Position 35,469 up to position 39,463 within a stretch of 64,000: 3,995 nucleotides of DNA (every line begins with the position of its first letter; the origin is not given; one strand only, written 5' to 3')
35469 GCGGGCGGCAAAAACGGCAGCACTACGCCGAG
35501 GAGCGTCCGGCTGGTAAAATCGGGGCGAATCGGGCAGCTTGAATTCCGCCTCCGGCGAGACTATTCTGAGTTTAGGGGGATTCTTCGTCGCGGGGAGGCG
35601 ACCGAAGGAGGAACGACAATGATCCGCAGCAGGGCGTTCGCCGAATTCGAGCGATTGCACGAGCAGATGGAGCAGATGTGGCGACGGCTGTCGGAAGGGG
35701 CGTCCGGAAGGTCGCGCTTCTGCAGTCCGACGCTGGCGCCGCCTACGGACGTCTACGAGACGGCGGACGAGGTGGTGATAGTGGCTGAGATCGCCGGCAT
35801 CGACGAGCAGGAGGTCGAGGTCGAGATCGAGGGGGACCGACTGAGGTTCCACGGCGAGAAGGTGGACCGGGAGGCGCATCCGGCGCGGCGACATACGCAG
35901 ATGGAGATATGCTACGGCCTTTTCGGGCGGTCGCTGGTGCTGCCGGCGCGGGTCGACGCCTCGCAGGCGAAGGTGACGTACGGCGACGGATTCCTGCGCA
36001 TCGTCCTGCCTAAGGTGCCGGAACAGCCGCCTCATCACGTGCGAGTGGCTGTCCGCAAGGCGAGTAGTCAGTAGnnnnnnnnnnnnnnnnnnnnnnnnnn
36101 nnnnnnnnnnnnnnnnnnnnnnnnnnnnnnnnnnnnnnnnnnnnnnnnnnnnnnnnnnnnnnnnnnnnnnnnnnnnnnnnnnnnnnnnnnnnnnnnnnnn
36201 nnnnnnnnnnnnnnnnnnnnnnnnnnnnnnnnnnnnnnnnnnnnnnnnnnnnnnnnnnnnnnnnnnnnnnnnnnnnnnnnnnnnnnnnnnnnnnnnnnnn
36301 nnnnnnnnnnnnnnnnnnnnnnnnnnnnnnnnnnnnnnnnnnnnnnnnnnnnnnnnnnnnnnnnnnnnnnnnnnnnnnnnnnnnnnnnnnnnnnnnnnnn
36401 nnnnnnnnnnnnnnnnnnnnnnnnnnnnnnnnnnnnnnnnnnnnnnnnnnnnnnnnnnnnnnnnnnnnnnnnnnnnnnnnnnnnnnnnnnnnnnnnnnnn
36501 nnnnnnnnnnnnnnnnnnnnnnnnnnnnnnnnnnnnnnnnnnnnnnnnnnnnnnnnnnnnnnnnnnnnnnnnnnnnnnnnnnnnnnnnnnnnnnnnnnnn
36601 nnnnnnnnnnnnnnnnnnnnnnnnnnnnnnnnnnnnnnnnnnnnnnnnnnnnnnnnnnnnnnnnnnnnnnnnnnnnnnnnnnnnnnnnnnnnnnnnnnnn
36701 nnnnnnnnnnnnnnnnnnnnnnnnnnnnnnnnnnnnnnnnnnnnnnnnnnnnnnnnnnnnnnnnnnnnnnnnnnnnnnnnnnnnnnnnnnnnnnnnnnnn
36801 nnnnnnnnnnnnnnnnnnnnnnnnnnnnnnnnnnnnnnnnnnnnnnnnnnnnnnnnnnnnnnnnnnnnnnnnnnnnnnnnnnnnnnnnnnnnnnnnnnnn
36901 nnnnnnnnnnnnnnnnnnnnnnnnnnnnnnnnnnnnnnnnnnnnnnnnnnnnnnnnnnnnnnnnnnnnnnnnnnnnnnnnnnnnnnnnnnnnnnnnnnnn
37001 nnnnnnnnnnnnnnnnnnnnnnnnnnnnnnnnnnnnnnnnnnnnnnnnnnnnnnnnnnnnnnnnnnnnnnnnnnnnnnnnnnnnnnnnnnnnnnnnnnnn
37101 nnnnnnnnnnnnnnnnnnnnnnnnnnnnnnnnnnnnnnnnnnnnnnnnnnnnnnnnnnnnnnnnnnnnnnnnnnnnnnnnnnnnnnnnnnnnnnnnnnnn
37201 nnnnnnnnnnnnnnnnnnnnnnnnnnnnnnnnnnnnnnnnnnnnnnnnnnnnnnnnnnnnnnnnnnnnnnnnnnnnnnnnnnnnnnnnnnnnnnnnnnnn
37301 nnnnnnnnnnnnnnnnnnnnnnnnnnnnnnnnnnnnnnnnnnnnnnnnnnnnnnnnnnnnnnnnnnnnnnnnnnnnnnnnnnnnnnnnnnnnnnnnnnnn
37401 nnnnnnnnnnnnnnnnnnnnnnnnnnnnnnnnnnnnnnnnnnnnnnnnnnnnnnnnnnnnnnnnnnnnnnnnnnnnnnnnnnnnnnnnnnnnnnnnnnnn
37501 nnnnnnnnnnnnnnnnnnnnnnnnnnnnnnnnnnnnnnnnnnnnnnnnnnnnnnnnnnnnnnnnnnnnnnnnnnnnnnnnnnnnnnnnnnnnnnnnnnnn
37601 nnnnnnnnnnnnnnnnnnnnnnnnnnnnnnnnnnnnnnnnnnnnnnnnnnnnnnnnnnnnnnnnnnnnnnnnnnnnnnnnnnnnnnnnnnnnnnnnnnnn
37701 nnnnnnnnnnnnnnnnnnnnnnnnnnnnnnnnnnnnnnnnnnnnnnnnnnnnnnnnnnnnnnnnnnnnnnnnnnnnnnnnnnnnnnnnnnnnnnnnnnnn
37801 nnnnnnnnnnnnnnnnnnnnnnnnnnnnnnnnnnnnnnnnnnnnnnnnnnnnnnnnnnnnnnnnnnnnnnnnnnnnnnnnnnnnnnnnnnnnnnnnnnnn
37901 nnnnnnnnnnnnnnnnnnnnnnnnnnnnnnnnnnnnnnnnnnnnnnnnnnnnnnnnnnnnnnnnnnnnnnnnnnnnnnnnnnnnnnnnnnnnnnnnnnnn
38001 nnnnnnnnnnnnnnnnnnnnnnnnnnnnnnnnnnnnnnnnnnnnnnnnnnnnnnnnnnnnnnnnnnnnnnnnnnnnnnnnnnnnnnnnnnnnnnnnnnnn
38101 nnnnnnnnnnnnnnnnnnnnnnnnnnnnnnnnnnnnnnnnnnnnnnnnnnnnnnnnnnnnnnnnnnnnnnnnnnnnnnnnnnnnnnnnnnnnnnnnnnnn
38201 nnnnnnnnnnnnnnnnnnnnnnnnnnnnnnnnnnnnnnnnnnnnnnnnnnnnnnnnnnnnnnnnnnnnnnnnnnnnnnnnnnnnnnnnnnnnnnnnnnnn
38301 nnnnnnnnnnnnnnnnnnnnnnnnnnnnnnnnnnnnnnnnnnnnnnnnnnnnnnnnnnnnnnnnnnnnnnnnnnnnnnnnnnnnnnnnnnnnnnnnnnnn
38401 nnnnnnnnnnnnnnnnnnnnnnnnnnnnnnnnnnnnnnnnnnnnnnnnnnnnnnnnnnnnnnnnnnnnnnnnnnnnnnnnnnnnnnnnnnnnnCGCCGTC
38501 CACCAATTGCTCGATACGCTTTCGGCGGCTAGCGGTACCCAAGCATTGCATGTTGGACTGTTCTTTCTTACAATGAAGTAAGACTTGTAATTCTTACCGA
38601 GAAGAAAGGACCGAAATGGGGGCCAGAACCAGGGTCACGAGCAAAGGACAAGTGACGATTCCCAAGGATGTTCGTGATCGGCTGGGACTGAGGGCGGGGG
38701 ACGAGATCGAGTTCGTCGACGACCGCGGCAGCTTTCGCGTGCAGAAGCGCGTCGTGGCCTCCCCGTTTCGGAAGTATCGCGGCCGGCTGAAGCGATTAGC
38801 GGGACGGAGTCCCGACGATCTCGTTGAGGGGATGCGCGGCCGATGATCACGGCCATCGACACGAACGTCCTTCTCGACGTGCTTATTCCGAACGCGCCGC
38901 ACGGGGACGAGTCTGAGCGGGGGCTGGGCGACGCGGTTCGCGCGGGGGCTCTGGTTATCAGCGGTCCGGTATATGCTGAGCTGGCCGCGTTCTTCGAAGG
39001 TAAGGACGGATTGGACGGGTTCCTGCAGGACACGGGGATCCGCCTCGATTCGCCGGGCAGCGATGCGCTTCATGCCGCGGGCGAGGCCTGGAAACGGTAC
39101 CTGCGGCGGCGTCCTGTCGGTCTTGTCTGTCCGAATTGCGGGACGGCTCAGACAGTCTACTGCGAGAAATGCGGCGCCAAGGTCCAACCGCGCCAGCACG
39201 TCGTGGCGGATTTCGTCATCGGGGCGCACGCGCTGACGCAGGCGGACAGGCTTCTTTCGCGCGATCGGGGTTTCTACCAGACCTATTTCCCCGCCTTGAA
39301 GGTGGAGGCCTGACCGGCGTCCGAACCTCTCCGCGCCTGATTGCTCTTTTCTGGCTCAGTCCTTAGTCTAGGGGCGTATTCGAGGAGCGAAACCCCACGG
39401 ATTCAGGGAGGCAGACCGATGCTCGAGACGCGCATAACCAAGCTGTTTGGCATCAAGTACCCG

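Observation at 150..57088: Six of about eleven frame-breaking indels sit on one 7-mer, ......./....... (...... plus one base)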

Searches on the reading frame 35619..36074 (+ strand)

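Call 31: search_protein_families(library=pfam, proteins=[window:35619-36074:+], max_evalue=0.000001)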
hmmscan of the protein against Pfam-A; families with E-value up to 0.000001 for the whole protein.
window:35619-36074:+ (151 aa): 1 family
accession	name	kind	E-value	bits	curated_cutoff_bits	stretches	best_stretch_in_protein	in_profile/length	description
PF00011.27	HSP20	-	4.3e-13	49.7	20.8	1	45-143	2-99/102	Hsp20/alpha crystallin family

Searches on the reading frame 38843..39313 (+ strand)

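Call 31: search_protein_families(library=pfam, proteins=[window:38843-39313:+], max_evalue=0.000001)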
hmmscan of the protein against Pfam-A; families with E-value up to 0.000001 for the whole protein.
window:38843-39313:+ (156 aa): 1 family
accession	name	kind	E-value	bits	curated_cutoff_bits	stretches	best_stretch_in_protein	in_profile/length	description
PF01850.27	PIN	-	1.9e-07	32.2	23.6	0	5-149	3-119/120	PIN domain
